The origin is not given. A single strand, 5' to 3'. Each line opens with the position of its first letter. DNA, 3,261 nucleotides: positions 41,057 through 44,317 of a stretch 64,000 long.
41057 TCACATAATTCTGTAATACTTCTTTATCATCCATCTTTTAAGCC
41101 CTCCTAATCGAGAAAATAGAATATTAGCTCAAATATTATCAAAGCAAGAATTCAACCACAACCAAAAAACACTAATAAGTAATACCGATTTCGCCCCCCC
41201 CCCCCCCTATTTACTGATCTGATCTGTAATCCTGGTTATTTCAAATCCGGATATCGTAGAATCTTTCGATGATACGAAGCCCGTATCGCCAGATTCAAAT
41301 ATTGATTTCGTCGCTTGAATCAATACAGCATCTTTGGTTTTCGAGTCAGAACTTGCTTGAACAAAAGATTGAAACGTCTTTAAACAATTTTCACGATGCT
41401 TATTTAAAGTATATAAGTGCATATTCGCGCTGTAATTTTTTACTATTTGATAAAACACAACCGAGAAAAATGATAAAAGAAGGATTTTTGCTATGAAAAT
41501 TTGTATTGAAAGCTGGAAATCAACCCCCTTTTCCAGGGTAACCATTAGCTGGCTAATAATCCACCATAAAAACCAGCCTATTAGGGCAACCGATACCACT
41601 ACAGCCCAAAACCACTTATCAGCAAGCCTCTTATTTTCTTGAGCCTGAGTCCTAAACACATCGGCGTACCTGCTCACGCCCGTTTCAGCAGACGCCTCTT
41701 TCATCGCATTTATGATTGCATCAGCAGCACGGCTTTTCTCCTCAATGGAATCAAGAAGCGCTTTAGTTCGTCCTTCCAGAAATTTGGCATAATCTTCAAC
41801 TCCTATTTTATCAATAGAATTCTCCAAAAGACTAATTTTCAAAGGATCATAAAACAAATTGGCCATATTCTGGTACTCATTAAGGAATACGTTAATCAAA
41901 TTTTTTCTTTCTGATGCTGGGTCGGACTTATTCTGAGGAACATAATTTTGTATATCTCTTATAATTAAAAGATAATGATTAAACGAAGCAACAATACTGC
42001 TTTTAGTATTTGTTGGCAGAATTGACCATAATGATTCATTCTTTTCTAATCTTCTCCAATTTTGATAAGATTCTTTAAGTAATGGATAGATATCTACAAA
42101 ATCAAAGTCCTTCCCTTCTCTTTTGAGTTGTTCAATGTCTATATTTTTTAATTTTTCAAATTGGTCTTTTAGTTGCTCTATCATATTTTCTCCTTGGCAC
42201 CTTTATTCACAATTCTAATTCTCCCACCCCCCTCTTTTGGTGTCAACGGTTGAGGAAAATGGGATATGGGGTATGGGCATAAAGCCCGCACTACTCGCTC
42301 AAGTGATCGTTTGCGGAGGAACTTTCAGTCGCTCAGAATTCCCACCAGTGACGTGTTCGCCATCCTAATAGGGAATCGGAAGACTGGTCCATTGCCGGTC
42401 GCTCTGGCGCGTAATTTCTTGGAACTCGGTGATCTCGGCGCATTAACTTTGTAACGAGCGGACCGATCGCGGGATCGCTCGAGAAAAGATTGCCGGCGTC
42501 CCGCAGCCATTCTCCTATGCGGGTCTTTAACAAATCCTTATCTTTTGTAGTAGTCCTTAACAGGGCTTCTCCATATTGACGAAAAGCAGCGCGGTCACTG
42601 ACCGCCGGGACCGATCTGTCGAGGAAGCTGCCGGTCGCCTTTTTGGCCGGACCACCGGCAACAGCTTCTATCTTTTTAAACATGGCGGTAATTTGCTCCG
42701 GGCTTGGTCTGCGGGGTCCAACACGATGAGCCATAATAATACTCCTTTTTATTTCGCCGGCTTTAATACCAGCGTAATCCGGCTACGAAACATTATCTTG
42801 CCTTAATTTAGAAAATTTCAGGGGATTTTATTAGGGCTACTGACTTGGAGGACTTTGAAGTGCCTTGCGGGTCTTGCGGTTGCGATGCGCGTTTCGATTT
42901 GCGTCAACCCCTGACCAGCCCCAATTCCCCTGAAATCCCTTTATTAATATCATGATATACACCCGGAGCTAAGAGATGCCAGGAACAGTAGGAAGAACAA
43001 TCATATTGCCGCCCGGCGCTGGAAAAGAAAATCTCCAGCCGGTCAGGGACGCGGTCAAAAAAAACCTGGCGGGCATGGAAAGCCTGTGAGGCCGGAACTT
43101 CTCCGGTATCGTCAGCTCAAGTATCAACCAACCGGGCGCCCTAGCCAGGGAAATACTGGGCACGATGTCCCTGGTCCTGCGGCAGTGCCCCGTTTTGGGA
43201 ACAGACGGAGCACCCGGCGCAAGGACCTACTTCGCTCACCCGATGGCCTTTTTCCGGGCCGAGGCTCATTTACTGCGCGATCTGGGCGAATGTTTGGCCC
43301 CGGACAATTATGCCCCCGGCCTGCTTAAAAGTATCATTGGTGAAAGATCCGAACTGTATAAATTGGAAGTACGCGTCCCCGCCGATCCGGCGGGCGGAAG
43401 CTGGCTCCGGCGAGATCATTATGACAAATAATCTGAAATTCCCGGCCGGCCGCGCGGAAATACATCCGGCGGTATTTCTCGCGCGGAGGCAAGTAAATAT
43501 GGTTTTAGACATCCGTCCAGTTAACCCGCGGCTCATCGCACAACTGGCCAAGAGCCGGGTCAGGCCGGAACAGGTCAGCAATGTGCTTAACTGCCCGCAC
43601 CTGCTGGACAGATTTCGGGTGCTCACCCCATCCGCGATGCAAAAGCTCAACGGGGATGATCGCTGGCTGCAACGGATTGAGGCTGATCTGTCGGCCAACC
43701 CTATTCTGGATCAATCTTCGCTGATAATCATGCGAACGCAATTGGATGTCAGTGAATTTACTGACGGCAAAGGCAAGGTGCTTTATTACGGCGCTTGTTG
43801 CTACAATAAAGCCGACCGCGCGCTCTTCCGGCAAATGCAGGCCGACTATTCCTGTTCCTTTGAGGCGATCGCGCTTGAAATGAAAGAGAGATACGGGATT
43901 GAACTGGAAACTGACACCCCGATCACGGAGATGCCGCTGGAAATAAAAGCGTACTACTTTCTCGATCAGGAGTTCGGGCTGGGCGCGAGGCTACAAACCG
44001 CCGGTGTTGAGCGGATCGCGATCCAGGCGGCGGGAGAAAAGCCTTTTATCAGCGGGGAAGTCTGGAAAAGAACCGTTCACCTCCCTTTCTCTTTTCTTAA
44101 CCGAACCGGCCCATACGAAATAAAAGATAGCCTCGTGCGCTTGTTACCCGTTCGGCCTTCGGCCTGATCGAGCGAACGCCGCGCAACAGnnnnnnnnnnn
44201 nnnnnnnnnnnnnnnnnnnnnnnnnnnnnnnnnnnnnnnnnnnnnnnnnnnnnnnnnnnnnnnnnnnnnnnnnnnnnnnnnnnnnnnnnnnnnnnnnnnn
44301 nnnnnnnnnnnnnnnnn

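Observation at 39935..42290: Low-GC island of small membrane and unknown proteins adjacent to class II Fic, bounded by dispersed repeat copies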

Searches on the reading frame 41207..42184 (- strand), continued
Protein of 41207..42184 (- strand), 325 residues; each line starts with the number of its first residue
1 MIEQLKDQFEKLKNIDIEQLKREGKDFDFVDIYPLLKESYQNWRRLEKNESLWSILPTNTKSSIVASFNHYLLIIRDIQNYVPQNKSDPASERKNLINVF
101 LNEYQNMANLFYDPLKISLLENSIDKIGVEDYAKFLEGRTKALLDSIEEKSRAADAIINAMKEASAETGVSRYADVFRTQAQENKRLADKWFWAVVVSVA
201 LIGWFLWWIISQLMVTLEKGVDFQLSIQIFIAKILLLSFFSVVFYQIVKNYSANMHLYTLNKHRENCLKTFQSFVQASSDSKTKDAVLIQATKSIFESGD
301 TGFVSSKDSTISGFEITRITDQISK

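Call 38: predict_structure(alignment_id=A1)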
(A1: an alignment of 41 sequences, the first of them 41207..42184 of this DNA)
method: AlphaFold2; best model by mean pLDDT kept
length: 325 residues; sequences in the alignment: 41
mean_pLDDT: 82.7   pTM: 0.45
mean pLDDT of the five models: 82.7, 79.6, 79.6, 79.5, 76.7
residues with pLDDT >= 90: 157; 70-90: 112; 50-70: 30; < 50: 26
segments of 3 or more residues with pLDDT < 50: 301-325
pLDDT, mean of each block of 10 residues (from residue 1): 91 94 91 97 95 94 97 96 95 97 96 91 77 77 77 62 55 79 91 96 94 89 86 92 93 87 82 79 74 65 40 38 41
secondary structure, 60 per line:
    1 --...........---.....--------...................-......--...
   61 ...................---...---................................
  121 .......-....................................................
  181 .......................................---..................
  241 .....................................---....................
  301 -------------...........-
elements in order: H3-13 H17-21 H30-48 H50-55 H58-79 H89-127 H129-219 H223-277 H281-300 H314-324

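Call 45: search_protein_families(library=pfam, alignment_id=A3, max_evalue=0.00001)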
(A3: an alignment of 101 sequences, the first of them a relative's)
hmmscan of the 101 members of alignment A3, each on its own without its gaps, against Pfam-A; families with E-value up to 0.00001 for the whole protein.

A. member 1, L014:7106-7909:+ (268 aa): 1 family
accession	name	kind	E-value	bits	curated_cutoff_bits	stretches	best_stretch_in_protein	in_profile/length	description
PF01223.29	Endonuclease_NS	-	6.2e-40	137.6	23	1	39-247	13-222/223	DNA/RNA non-specific endonuclease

B. families by the number of members that match (of 101 scanned): 98 families (the first 25 are shown)
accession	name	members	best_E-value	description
PF01555.25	N6_N4_Mtase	3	7.2e-58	DNA methylase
PF02867.20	Ribonuc_red_lgC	2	8.3e-111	Ribonucleotide reductase, barrel domain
PF02384.22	N6_Mtase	2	6e-92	N-6 DNA Methylase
PF13418.12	Kelch_4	2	2.3e-33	Galactose oxidase, central domain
PF01344.31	Kelch_1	2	4.9e-33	Kelch motif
PF13964.12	Kelch_6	2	4.4e-31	Kelch motif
PF13415.12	Kelch_3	2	2.2e-28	Galactose oxidase, central domain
PF24681.1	Kelch_KLHDC2_KLHL20_DRC7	2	1.7e-25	KLHDC2/KLHL20/DRC7 Kelch-repeats domain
PF25210.1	Kelch_FKB95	2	9.3e-18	FKB95, Kelch-repeats domain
PF24981.1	Beta-prop_ATRN-LZTR1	2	1.7e-17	Attractin/LZTR1 beta-propeller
PF06114.19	Peptidase_M78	2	2.6e-15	IrrE N-terminal-like domain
PF07646.21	Kelch_2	2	4.9e-15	Kelch motif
PF00012.26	HSP70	1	2.6e-271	Hsp70 protein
PF01804.23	Penicil_amidase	1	5.5e-194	Penicillin amidase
PF06189.17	5-nucleotidase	1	1.7e-112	5'-nucleotidase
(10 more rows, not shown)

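Call 46: search_protein_families(library=pfam, alignment_id=A4, max_evalue=0.00001)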
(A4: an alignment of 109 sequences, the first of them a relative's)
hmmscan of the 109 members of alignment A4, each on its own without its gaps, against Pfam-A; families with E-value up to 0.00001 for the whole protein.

A. member 1, L014:8979-9257:+ (93 aa): 0 families

B. families by the number of members that match (of 109 scanned): 117 families (the first 25 are shown)
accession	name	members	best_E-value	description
PF01555.25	N6_N4_Mtase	5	9.4e-57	DNA methylase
PF00580.27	UvrD-helicase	2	2.5e-36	UvrD/REP helicase N-terminal domain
PF00072.30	Response_reg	2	1.4e-30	Response regulator receiver domain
PF13239.11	2TM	2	2.8e-26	2TM domain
PF08867.16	FRG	2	3.8e-20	FRG domain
PF04851.21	ResIII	2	6.1e-15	Type III restriction enzyme, res subunit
PF13361.12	UvrD_C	2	6.5e-15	UvrD-like helicase C-terminal domain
PF13245.12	AAA_19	2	7.6e-13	AAA domain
PF09194.16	Endonuc-BsobI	1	6e-150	Restriction endonuclease BsobI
PF05661.17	DUF808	1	2.6e-102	Protein of unknown function (DUF808)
PF00275.25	EPSP_synthase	1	2.8e-82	EPSP synthase (3-phosphoshikimate 1-carboxyvinyltransferase)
PF00118.29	Cpn60_TCP1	1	1.2e-79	TCP-1/cpn60 chaperonin family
PF03054.22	tRNA_Me_trans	1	2e-78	tRNA methyl transferase HUP domain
PF18766.7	SWI2_SNF2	1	1.4e-73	SWI2/SNF2 ATPase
PF11867.13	T1RH-like_C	1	1.1e-71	Type I restriction enzyme HindI endonuclease subunit-like, C-terminal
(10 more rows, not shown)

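Call 48: search_protein_families(library=padloc, alignment_id=A3, max_evalue=1e-10)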
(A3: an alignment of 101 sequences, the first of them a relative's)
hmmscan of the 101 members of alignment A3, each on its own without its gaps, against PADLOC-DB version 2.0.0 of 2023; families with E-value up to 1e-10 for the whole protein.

A. member 1, L014:7106-7909:+ (268 aa): 0 families

B. families by the number of members that match (of 101 scanned): 192 families (the first 25 are shown)
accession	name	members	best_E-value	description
PDLC03371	MTase_II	3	1.9e-98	Type II methyltransferase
PDLC03644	MTase_III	3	1.1e-79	Type III methyltransferase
PDLC03636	MTase_III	3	4.6e-54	Type III methyltransferase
PDLC03299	MTase_II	3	1.6e-52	Type II methyltransferase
PDLC04134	mad2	3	9.4e-49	mads_2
PDLC03635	MTase_III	3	1.1e-45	Type III methyltransferase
PDLC03279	MTase_II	3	9.3e-43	Type II methyltransferase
PDLC03638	MTase_III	3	2.4e-35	Type III methyltransferase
PDLC03265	MTase_II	3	4.8e-32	Type II methyltransferase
PDLC03354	MTase_II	3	1.5e-30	Type II methyltransferase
PDLC03339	MTase_II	3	1.6e-28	Type II methyltransferase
PDLC03300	MTase_II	3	1.9e-27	Type II methyltransferase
PDLC03633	MTase_III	3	6.9e-20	Type III methyltransferase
PDLC03641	MTase_III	2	1.2e-113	Type III methyltransferase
PDLC03216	MTase_II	2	1.1e-78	Type II methyltransferase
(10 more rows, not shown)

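Call 49: search_protein_families(library=padloc, alignment_id=A4, max_evalue=1e-10)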
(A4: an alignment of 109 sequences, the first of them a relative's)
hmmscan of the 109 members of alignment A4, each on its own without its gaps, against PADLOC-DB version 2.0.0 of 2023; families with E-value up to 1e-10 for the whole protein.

A. member 1, L014:8979-9257:+ (93 aa): 0 families

B. families by the number of members that match (of 109 scanned): 346 families (the first 25 are shown)
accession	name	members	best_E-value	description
PDLC03224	MTase_II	4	6.7e-161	Type II methyltransferase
PDLC03353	MTase_II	4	3e-71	Type II methyltransferase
PDLC03350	MTase_II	3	1.2e-68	Type II methyltransferase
PDLC03322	MTase_II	3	9.3e-46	Type II methyltransferase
PDLC03389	MTase_II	3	1.1e-23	Type II methyltransferase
PDLC03306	MTase_II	3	7.5e-20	Type II methyltransferase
PDLC02510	BrxP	2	0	BrxP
PDLC00103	GajB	2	8.1e-220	UrvD helicase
PDLC00134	GajB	2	2.7e-148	UrvD helicase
PDLC00116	GajB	2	5.7e-104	UrvD helicase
PDLC03371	MTase_II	2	2.5e-98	Type II methyltransferase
PDLC03216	MTase_II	2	4.3e-77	Type II methyltransferase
PDLC03362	MTase_II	2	6.5e-73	Type II methyltransferase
PDLC03738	oMTase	2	5.7e-72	orphan methyltransferase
PDLC04936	PDC-S15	2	8.6e-72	-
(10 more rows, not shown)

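Call 87: search_solved_structures(query=A1, max_evalue=1)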
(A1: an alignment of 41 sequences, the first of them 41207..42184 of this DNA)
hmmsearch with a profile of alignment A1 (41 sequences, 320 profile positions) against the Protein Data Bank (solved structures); distinct sequences matched with E-value up to 1: 15.
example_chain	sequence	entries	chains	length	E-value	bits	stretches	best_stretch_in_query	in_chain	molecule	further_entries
4f4w_A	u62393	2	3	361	0.13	14.8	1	17-142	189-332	DNA polymerase IV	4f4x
8i7o_L2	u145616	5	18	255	0.22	14.1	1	59-145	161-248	Enkurin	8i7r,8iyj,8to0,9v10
9cpc_2I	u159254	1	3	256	0.22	14.1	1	59-145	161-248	Enkurin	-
7rro_h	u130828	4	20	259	0.25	13.9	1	59-145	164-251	Enkurin, TRPC channel interacting protein | Enkurin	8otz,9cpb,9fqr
8ucj_b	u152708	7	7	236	0.26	13.9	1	202-247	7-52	Cytochrome c oxidase subunit 2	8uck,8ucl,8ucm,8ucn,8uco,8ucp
8ygd_0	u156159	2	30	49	0.27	13.8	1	165-201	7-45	Antenna pigment protein beta chain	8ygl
8fjg_A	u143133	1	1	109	0.39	13.2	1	63-165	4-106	H12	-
3amg_A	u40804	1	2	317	0.57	12.7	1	51-145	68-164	Endoglucanase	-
3aof_A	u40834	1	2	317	0.58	12.7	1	51-145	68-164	Endoglucanase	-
2jua_A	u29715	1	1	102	0.6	12.6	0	3-46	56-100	de novo protein S836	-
7ung_h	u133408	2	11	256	0.62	12.6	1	58-145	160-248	Enkurin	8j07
6dfu_A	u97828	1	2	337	0.79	12.2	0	39-154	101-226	Tryptophan--tRNA ligase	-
3azr_A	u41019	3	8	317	0.81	12.2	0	51-145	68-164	Endoglucanase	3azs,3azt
3amc_A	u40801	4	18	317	0.81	12.2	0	51-145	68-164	Endoglucanase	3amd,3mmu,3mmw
6egc_A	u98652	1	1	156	0.81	12.2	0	35-157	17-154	SC_2L4HC2_23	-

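Call 106: search_protein_families(library=pfam, alignment_id=A9, max_evalue=0.001)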
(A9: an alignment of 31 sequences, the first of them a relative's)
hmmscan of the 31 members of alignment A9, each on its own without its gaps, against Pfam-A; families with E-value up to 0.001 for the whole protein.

A. member 1, L014:7935-8951:+ (339 aa): 0 families

B. families by the number of members that match (of 31 scanned): 4 families
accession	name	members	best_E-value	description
PF19658.4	DUF6161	1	3.5e-05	Family of unknown function (DUF6161)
PF18949.5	DUF5693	1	0.00014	Family of unknown function (DUF5693)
PF20990.2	DUF2207_C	1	0.00018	Predicted membrane protein (DUF2207) C-terminal domain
PF04963.19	Sigma54_CBD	1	0.0007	Sigma-54 factor, core binding domain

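Call 108: find_related_loci(query=A1, collection=viral_contigs, flank=8000)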
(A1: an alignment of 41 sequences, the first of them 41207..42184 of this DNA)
Query A1 (325 aa) in viral_contigs; peptide patterns used: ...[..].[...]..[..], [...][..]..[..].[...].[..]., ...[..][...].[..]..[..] (x = any residue, [..] = any of these).
53 stretches matched a pattern; 2 encode a relative of the query (tblastn E <= 1e-3); 2 distinct loci.
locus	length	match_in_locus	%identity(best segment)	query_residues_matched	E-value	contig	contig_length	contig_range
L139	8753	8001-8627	34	115-322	1e-41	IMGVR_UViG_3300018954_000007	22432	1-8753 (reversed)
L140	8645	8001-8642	23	136-325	8e-16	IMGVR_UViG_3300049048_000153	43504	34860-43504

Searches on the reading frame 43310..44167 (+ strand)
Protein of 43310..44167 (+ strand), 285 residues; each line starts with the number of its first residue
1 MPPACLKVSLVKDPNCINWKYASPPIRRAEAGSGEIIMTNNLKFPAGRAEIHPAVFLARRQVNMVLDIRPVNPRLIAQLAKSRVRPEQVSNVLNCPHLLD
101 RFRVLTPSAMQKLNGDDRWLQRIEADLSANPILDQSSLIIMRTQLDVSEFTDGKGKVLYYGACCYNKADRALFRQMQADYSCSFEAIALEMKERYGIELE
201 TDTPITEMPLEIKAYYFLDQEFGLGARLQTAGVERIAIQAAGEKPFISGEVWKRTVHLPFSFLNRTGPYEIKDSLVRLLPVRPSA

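Call 7: search_protein_families(library=pfam, proteins=[window:43310-44167:+], max_evalue=0.1)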
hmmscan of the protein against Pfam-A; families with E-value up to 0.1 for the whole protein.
window:43310-44167:+ (285 aa): 0 families

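Call 8: search_protein_families(library=padloc, proteins=[window:43310-44167:+], max_evalue=0.1)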
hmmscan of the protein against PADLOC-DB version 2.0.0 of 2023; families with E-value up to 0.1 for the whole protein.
window:43310-44167:+ (285 aa): 0 families

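Call 9: search_protein_families(library=ncbifam, proteins=[window:43310-44167:+], max_evalue=0.1)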
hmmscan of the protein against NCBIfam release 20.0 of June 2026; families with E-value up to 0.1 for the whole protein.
window:43310-44167:+ (285 aa): 0 families

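Call 10: search_protein_families(library=phrogs, proteins=[window:43310-44167:+], max_evalue=0.1)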
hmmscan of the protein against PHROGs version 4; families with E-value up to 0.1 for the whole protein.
window:43310-44167:+ (285 aa): 0 families
